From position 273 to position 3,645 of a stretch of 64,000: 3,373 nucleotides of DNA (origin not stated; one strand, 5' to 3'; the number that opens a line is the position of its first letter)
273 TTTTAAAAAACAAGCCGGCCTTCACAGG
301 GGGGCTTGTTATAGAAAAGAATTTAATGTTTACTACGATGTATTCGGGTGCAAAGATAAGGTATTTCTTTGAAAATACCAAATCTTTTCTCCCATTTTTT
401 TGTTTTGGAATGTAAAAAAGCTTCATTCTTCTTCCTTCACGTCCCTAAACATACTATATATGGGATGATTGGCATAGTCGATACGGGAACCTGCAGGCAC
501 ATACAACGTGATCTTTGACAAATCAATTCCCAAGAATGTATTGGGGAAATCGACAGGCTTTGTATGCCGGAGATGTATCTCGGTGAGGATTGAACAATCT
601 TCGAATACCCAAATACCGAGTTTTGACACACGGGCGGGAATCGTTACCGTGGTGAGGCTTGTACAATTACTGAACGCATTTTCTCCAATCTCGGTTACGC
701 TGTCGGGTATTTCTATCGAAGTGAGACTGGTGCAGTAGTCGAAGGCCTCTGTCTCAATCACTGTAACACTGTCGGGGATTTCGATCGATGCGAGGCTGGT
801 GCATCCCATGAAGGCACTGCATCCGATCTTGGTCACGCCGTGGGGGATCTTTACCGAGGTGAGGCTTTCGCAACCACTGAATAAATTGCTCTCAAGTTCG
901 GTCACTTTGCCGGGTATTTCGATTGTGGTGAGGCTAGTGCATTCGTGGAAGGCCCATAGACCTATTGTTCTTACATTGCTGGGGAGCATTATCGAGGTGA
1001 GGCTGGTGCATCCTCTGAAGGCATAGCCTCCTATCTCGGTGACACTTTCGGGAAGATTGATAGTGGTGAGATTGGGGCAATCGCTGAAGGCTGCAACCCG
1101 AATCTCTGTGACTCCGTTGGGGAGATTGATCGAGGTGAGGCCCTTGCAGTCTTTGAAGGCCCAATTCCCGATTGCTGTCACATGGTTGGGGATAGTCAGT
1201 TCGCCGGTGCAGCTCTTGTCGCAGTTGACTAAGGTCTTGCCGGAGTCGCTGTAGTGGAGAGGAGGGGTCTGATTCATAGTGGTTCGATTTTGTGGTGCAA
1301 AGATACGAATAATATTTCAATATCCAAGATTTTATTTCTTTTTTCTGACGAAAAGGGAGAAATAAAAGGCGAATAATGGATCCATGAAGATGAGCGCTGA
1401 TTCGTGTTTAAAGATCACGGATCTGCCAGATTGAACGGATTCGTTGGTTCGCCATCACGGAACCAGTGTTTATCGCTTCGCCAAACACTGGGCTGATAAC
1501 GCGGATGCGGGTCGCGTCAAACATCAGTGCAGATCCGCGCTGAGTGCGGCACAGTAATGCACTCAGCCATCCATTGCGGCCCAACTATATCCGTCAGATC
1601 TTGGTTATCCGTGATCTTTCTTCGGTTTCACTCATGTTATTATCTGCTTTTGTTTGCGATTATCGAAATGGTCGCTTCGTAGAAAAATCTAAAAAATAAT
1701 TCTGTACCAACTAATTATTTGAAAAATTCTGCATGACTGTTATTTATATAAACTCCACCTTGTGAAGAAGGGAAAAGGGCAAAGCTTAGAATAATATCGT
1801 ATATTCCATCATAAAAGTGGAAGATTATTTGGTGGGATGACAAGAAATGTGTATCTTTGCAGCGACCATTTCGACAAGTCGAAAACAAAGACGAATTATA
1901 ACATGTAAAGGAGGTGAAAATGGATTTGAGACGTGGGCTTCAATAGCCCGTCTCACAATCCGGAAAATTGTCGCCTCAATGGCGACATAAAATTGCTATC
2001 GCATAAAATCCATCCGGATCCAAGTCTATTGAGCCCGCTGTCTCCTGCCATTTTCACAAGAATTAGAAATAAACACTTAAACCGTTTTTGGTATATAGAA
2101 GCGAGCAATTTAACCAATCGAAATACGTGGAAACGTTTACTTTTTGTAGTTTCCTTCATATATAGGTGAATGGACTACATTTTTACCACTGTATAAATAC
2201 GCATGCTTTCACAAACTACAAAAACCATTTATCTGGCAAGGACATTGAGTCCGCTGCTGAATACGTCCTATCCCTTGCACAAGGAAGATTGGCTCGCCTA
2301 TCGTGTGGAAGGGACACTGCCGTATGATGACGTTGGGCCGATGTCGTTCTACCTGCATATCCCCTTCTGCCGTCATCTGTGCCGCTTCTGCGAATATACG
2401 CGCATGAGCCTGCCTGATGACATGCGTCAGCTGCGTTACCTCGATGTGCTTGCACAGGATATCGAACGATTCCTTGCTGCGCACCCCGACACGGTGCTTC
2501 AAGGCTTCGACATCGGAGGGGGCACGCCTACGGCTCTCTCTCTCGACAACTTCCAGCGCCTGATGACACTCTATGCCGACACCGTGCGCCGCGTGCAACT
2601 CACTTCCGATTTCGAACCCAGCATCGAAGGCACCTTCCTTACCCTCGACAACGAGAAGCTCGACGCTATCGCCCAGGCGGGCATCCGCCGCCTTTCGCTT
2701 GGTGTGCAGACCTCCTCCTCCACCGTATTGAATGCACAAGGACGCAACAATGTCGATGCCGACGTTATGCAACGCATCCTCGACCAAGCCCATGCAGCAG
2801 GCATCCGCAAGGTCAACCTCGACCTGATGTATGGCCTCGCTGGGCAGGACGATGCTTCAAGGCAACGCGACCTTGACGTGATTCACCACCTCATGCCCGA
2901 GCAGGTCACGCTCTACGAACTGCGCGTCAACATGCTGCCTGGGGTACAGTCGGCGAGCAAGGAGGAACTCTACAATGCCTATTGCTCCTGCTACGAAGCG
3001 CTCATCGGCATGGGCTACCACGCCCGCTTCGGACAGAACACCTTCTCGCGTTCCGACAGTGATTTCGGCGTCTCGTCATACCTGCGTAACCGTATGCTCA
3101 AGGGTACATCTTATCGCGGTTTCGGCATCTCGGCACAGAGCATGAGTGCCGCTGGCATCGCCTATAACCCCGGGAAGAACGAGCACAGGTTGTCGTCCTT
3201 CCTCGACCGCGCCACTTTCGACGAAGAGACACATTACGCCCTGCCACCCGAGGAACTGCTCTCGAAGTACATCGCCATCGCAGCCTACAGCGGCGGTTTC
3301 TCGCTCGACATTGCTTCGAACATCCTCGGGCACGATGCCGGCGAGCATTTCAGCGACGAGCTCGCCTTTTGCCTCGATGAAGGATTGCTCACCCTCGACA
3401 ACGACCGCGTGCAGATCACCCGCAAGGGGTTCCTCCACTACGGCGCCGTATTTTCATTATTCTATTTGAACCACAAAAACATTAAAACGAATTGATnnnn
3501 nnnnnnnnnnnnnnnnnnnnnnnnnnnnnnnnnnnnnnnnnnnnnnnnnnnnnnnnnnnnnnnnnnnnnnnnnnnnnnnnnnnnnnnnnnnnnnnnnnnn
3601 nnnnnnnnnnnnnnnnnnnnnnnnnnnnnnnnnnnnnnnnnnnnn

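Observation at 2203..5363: Uncharacterised, translationally coupled trio: HemN-like radical SAM, orphan 331-aa protein, small MoaA-like radical SAM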

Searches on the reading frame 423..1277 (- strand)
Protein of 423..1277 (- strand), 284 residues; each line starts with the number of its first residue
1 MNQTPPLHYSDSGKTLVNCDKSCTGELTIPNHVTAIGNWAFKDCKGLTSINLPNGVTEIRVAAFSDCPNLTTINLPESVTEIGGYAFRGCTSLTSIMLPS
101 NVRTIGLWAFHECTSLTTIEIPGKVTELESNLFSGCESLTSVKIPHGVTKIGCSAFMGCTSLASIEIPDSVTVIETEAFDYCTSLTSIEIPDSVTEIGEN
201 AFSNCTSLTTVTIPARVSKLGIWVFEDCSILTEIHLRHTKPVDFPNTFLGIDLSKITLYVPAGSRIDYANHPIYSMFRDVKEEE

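Call 3: search_protein_families(library=pfam, proteins=[window:423-1277:-], max_evalue=0.1)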
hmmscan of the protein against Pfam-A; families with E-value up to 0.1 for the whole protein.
window:423-1277:- (284 aa): 6 families
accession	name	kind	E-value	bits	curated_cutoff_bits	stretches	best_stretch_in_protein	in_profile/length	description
PF13306.12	LRR_5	-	3.8e-70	234.1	27.7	2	25-140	14-127/127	BspA type Leucine rich repeat region (6 copies)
PF13855.12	LRR_8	-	9.5e-15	54.6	27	2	54-101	11-59/61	Leucine rich repeat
PF12799.13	LRR_4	-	3.7e-07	30.6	27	0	47-75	3-30/44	Leucine Rich repeats (2 copies)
PF23952.1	LRR_EndoS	-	1.7e-06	28.7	27.9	1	38-121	32-113/116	Endo-beta-N-acetylglucosaminidase EndoS LRR domain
PF23454.1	Zn_ribbon_Brz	-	0.011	16.8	27.9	0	136-150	11-25/58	Transcriptional regulator Brz zinc beta ribbon domain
PF18655.7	SHIRT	-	0.034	15.3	22.4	0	48-110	14-81/82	SHIRT domain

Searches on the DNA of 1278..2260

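Call 88: search_rna_families(source=window, start=1278, end=2260, threshold=evalue, max_evalue=1)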
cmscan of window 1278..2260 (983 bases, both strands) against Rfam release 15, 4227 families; matches with E-value up to 1: 1.
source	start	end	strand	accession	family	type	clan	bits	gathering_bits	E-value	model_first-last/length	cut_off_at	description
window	1477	1551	-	RF01555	TB9Cs3H1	Gene; snRNA; snoRNA; HACA-box;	-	22.4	45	0.12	1-68/68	no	Trypanosomatid snoRNA TB9Cs3H1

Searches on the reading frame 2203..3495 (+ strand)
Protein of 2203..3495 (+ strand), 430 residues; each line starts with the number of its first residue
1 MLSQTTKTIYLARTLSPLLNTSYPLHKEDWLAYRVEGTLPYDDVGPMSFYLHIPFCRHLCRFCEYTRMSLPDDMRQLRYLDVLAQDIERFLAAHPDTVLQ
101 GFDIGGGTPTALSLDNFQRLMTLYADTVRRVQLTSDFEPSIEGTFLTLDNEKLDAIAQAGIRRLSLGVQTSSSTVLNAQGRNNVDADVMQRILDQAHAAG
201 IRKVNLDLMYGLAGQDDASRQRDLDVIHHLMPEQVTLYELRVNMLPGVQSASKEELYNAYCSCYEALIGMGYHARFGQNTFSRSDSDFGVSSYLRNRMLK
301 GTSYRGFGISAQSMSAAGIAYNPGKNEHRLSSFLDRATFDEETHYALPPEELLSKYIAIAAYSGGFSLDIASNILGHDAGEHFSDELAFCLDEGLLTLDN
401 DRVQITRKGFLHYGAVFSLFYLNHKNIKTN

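Call 3: search_protein_families(library=pfam, proteins=[window:2203-3495:+], max_evalue=0.1)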
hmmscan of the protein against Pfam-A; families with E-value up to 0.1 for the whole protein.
window:2203-3495:+ (430 aa): 2 families
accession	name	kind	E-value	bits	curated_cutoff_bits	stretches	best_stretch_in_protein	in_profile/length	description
PF04055.27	Radical_SAM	-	7.2e-15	56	29.5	1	51-225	2-164/166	Radical SAM superfamily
PF06969.22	HemN_C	-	7.7e-05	23.1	24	1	376-411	31-66/67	HemN C-terminal domain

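Call 4: search_protein_families(library=ncbifam, proteins=[window:2203-3495:+], max_evalue=0.1)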
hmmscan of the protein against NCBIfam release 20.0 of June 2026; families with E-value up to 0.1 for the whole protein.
window:2203-3495:+ (430 aa): 23 families
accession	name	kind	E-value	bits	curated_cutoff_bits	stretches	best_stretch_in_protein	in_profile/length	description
NF006067.1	PRK08208.1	equivalog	1.9e-42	145.7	380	1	46-416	35-410/427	STM4012 family radical SAM protein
TIGR04107.1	rSAM_HutW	equivalog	1.8e-38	132.5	400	1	46-244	39-234/419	heme anaerobic degradation radical SAM methyltransferase ChuW/HutW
TIGR00538.1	hemN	equivalog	4.4e-36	124.7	324.95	1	45-416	48-434/454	oxygen-independent coproporphyrinogen III oxidase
TIGR00539.1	hemN_rel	equivalog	9e-35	120.4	205.4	1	47-244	1-193/361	radical SAM family heme chaperone HemW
TIGR03994.1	rSAM_HemZ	equivalog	2.7e-31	109.1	321.4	1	47-243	85-279/401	coproporphyrinogen dehydrogenase HemZ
NF006385.0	PRK08629.1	equivalog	9.7e-22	77.3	355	1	49-241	55-237/439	coproporphyrinogen III oxidase family protein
NF006064.0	PRK08207.2-2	equivalog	1.5e-21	76.9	504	1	46-242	144-340/465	coproporphyrinogen III oxidase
NF006060.0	PRK08207.1-3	equivalog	2.1e-18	66.3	653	1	47-242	150-346/477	coproporphyrinogen III oxidase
NF004567.0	PRK05904.1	equivalog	1.1e-16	61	355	1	49-242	9-194/353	coproporphyrinogen III oxidase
NF005133.0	PRK06582.1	equivalog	3.3e-16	59.3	597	1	47-243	12-202/390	coproporphyrinogen III oxidase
NF006061.0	PRK08207.1-4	equivalog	2.2e-15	56.5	702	1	47-240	174-368/501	coproporphyrinogen III oxidase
NF006066.0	PRK08207.2-5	equivalog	4.1e-15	55.4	1117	1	48-242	192-386/518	coproporphyrinogen III oxidase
NF006063.0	PRK08207.2-1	equivalog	3.6e-13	49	1074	1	45-247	191-393/518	coproporphyrinogen III oxidase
NF006062.0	PRK08207.1-5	equivalog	7.6e-13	48.1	1007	1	42-242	144-345/476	coproporphyrinogen III oxidase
NF006059.0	PRK08207.1-1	equivalog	1.8e-12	46.7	1012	1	47-241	172-367/496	coproporphyrinogen III oxidase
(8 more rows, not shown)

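Call 5: search_protein_families(library=padloc, proteins=[window:2203-3495:+], max_evalue=0.1)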
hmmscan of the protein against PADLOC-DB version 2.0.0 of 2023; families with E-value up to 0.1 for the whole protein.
window:2203-3495:+ (430 aa): 0 families

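Call 50: search_solved_structures(query=window:2203-3495:+, max_evalue=0.01)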
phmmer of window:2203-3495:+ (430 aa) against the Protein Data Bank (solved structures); distinct sequences matched with E-value up to 0.01: 2.
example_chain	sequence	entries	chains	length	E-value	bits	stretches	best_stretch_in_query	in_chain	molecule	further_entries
1olt_A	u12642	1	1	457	5e-23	84.9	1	45-411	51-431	OXYGEN-INDEPENDENT COPROPORPHYRINOGEN III OXIDASE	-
9p2u_A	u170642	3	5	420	5.7e-13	51.8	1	43-241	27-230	Radical S-adenosylmethionine methyltransferase NocN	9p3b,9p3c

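Call 94: search_protein_families(library=phrogs, proteins=[window:2203-3495:+], max_evalue=0.01)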
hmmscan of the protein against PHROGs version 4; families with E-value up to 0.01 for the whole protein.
window:2203-3495:+ (430 aa): 0 families
